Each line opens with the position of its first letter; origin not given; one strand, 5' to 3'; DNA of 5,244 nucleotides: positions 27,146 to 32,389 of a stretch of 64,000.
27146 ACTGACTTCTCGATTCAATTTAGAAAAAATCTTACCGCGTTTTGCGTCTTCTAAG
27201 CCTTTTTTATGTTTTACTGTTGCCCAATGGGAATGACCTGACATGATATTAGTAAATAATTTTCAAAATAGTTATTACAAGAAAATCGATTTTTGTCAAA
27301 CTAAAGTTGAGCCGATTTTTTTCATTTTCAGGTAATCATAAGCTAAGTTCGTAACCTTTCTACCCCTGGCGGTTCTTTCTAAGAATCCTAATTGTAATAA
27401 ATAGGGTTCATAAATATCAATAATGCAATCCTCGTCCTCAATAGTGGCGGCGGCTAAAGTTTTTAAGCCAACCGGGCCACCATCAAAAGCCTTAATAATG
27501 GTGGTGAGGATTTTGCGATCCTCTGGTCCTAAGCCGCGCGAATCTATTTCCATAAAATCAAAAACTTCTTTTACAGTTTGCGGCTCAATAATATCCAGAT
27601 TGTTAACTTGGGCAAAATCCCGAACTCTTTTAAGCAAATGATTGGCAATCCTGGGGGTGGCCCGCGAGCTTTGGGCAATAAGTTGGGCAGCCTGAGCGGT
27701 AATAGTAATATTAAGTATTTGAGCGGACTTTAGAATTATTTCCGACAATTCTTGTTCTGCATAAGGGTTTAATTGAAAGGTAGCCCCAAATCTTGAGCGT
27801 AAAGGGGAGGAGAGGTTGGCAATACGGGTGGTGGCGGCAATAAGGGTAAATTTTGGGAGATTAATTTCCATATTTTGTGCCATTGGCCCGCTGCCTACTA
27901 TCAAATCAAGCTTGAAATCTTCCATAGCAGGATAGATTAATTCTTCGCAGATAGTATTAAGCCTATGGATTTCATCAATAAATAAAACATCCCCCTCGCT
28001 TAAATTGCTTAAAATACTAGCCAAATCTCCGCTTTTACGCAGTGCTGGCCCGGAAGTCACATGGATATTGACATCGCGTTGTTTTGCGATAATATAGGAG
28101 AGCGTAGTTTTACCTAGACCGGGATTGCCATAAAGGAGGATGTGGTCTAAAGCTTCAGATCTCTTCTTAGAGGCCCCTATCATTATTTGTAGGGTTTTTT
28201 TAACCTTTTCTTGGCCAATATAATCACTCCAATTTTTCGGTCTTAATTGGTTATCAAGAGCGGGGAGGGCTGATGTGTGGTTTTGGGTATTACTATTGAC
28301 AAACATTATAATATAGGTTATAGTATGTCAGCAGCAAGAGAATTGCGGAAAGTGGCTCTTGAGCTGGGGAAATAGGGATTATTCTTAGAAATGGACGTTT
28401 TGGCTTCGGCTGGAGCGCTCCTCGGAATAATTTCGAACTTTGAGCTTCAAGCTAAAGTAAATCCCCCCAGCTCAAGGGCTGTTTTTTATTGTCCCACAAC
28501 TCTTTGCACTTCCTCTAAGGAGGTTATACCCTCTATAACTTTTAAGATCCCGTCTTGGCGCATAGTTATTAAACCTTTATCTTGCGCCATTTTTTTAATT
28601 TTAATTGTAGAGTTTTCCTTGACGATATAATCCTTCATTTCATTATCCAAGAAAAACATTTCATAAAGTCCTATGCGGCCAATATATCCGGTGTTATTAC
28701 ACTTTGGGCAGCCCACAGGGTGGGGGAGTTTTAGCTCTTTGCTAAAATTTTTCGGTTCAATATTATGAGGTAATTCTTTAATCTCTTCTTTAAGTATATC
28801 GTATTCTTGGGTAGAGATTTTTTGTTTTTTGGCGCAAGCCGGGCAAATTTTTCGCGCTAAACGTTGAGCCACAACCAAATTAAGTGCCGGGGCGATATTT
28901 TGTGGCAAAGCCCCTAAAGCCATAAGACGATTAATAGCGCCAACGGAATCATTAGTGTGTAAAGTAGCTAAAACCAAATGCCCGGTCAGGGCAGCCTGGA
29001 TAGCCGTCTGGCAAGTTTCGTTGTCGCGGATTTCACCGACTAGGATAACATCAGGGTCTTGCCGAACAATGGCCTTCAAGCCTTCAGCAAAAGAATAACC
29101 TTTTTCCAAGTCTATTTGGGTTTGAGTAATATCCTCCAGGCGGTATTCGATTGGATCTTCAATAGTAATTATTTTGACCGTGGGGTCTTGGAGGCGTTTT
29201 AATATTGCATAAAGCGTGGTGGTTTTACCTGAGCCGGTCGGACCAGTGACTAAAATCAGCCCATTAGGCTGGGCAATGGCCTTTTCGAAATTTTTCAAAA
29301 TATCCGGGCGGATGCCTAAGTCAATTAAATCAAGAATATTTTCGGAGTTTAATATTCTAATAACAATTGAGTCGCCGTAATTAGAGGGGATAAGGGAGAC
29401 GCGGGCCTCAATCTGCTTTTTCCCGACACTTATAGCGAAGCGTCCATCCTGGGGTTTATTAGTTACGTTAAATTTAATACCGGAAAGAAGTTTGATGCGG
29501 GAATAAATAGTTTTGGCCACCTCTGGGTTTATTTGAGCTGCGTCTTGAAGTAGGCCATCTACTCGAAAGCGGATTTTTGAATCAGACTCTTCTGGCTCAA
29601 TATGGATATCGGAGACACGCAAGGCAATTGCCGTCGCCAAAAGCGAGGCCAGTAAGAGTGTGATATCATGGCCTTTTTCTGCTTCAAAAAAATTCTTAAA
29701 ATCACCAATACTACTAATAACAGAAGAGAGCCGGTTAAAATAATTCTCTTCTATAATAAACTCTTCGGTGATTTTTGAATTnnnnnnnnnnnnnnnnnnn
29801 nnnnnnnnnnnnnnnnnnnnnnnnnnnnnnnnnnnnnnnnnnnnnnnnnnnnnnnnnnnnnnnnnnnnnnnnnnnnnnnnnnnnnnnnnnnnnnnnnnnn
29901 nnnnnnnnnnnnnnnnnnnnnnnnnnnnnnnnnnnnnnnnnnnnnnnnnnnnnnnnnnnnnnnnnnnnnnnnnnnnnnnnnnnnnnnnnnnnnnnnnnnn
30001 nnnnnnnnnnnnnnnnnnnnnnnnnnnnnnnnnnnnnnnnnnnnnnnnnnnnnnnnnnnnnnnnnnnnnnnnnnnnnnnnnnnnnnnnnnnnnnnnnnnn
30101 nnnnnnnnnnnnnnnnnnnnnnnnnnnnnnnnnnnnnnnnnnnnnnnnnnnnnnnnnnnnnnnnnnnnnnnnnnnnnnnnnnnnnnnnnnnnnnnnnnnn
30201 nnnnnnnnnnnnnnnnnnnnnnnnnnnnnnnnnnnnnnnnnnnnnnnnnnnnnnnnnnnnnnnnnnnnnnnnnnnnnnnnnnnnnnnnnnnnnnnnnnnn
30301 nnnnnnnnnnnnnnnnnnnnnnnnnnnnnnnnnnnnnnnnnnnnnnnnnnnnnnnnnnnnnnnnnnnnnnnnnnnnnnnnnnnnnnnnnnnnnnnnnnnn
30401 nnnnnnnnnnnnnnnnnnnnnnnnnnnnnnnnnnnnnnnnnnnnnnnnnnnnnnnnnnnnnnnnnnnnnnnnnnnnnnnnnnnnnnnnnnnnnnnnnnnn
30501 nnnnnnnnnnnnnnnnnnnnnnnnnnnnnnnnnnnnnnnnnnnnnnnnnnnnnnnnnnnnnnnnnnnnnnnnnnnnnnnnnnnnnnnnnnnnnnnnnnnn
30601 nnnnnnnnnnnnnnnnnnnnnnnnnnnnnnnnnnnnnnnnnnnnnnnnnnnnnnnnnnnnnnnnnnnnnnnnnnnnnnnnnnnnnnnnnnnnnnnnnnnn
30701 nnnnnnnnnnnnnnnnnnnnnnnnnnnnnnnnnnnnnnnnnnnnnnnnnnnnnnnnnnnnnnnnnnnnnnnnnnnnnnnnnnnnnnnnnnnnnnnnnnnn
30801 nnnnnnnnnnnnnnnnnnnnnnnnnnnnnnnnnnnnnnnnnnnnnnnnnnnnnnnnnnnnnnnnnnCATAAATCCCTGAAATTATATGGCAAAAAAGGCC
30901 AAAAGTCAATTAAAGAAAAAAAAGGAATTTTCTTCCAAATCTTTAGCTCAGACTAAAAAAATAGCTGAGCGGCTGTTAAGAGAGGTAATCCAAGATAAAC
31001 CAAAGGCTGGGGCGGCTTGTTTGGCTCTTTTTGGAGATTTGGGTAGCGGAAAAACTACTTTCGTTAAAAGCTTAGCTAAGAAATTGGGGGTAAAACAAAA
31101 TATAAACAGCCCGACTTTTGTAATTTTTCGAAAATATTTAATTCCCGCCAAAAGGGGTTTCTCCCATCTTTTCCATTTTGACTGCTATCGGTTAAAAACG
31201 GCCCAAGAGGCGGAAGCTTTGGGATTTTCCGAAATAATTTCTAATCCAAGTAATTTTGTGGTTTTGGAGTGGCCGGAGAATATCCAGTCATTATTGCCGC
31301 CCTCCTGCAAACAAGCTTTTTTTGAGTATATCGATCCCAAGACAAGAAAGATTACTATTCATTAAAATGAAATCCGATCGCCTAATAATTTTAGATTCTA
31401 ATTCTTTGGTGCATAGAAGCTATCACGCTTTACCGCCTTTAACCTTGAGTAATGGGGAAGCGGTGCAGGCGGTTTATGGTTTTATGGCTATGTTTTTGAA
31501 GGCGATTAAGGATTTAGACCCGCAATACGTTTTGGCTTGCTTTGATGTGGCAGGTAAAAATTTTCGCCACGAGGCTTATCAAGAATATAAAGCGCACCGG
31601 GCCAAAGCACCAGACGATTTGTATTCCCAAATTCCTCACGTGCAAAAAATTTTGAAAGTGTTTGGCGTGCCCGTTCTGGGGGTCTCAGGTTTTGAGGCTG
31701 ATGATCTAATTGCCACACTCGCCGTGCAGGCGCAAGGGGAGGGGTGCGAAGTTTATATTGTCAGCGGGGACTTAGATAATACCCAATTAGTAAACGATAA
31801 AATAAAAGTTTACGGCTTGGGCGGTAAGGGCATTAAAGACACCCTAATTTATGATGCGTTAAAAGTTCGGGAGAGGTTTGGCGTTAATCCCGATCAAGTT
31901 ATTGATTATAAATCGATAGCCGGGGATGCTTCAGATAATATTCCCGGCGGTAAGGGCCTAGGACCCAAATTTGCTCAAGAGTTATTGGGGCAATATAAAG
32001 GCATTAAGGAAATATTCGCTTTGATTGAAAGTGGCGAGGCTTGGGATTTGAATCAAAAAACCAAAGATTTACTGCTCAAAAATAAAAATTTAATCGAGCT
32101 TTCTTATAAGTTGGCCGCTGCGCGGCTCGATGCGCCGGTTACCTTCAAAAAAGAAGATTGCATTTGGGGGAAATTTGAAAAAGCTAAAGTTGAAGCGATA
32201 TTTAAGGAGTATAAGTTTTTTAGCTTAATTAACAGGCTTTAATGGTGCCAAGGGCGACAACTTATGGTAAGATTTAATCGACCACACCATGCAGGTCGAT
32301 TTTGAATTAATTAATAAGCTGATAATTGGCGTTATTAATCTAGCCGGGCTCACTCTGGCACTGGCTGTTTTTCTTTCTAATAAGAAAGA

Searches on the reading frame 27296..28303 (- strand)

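Call 74: search_protein_families(library=pfam, proteins=[window:27296-28303:-], max_evalue=0.001)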
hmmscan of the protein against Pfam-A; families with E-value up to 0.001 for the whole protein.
window:27296-28303:- (335 aa): 7 families
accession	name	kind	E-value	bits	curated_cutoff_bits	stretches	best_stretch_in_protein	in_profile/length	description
PF05496.18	RuvB_N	-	1.8e-71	239.5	27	1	20-178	1-159/159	Holliday junction DNA helicase RuvB P-loop domain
PF17864.7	AAA_lid_4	-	1.8e-24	85.7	27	1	181-254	1-74/74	RuvB AAA lid domain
PF05491.19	RuvB_C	-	4.4e-23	81.5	24.7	1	256-326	2-72/72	RuvB C-terminal winged helix domain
PF00004.35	AAA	-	1.6e-18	67.8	21.2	1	55-177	1-128/131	ATPase family associated with various cellular activities (AAA)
PF07728.20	AAA_5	-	5.3e-08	33.4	22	1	54-172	1-139/139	AAA domain (dynein-related subfamily)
PF06068.19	TIP49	-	3.7e-05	23.5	23.8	0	7-81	5-79/347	TIP49 P-loop domain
PF13173.12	AAA_14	-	0.00073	20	27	0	55-127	5-86/129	AAA domain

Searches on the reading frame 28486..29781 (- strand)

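Call 18: search_protein_families(library=ncbifam, proteins=[window:28486-29781:-], max_evalue=0.00001)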
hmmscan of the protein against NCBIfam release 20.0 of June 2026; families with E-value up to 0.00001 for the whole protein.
window:28486-29781:- (431 aa): 18 families
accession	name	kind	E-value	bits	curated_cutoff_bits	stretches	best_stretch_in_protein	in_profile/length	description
TIGR02533.1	type_II_gspE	equivalog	5.3e-137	457.4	630.25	1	30-428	99-485/486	type II secretion system ATPase GspE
TIGR02538.1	type_IV_pilB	equivalog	6.5e-130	434.4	675.65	1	38-429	179-562/564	type IV-A pilus assembly ATPase PilB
NF053534.1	T4PilAsmATPsTfpB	equivalog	2.7e-117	392.6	850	1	33-429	195-582/584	type IV pilus assembly ATPase TfpB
NF007755.0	PRK10436.1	equivalog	5e-116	388.1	617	1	29-431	74-461/465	type II secretion system protein GspE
NF041000.1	ATPase_ComGA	equivalog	1.2e-75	253.9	300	1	46-309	2-265/267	competence type IV pilus ATPase ComGA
TIGR01420.1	pilT_fam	subfamily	3.2e-56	191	319.1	1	44-337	2-292/343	PilT/PilU family type 4a pilus ATPase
TIGR02525.1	plasmid_TraJ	equivalog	2.3e-32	112.4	368.3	1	138-296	119-277/372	plasmid transfer ATPase TraJ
TIGR02524.1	dot_icm_DotB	equivalog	2.7e-30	105.8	463.3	1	162-346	123-317/358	Dot/Icm type IV secretion system ATPase DotB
NF058587.1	archaellum_moto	equivalog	9.1e-20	70.9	550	1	150-307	252-415/527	archaellum flagellar ATPase motor FlaI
TIGR02782.1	TrbB_P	equivalog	2.3e-16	59.9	304.55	1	175-289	138-255/303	P-type conjugative transfer ATPase TrbB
TIGR02788.1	VirB11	equivalog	8e-16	57.9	249.95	1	159-290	131-266/308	P-type DNA transfer ATPase VirB11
TIGR03819.1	heli_sec_ATPase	hypoth_equivalog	2.5e-15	56.5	373.15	1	89-297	96-308/340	TadA family conjugal transfer-associated ATPase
NF010469.0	PRK13894.1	subfamily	4.2e-15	55.9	508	1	171-292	147-270/320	conjugal transfer ATPase TrbB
NF053672.1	bindosome_BasE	exception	3.7e-14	52.4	1000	1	149-289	245-391/512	bindosome assembly system ATPase subunit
NF010407.0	PRK13833.1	subfamily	6.8e-12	45.4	499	1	175-291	146-264/323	conjugal transfer protein TrbB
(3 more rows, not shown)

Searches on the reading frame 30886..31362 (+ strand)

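Call 74: search_protein_families(library=pfam, proteins=[window:30886-31362:+], max_evalue=0.001)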
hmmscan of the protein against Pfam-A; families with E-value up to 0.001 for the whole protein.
window:30886-31362:+ (159 aa): 3 families
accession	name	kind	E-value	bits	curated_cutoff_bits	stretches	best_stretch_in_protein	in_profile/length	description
PF02367.23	TsaE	-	4.3e-32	111.2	26.6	1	18-143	2-115/128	Threonylcarbamoyl adenosine biosynthesis protein TsaE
PF05729.18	NACHT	-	0.00045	20.5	26.7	0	47-84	4-42/167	NACHT domain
PF13401.12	AAA_22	-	0.0006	20.6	27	1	42-97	4-52/130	AAA domain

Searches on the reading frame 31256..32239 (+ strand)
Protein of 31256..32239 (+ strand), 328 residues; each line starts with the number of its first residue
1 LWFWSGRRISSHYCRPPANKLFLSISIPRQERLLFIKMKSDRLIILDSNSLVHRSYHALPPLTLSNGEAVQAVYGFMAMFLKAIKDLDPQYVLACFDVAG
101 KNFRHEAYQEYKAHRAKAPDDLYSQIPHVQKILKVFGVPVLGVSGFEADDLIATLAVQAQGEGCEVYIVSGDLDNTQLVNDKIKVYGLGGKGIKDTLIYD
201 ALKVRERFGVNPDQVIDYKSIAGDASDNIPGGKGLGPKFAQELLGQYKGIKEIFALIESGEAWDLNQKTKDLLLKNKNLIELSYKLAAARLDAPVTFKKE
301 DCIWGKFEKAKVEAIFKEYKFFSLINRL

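Call 74: search_protein_families(library=pfam, proteins=[window:31256-32239:+], max_evalue=0.001)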
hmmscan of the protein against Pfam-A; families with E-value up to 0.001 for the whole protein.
window:31256-32239:+ (328 aa): 2 families
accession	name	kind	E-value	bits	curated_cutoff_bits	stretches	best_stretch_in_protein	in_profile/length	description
PF02739.22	5_3_exonuc_N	-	1.1e-53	181.7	34.3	1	42-209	1-164/164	5'-3' exonuclease, N-terminal resolvase-like domain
PF01367.25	5_3_exonuc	-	2.9e-21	76.2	40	1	210-308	1-95/97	5'-3' exonuclease, C-terminal SAM fold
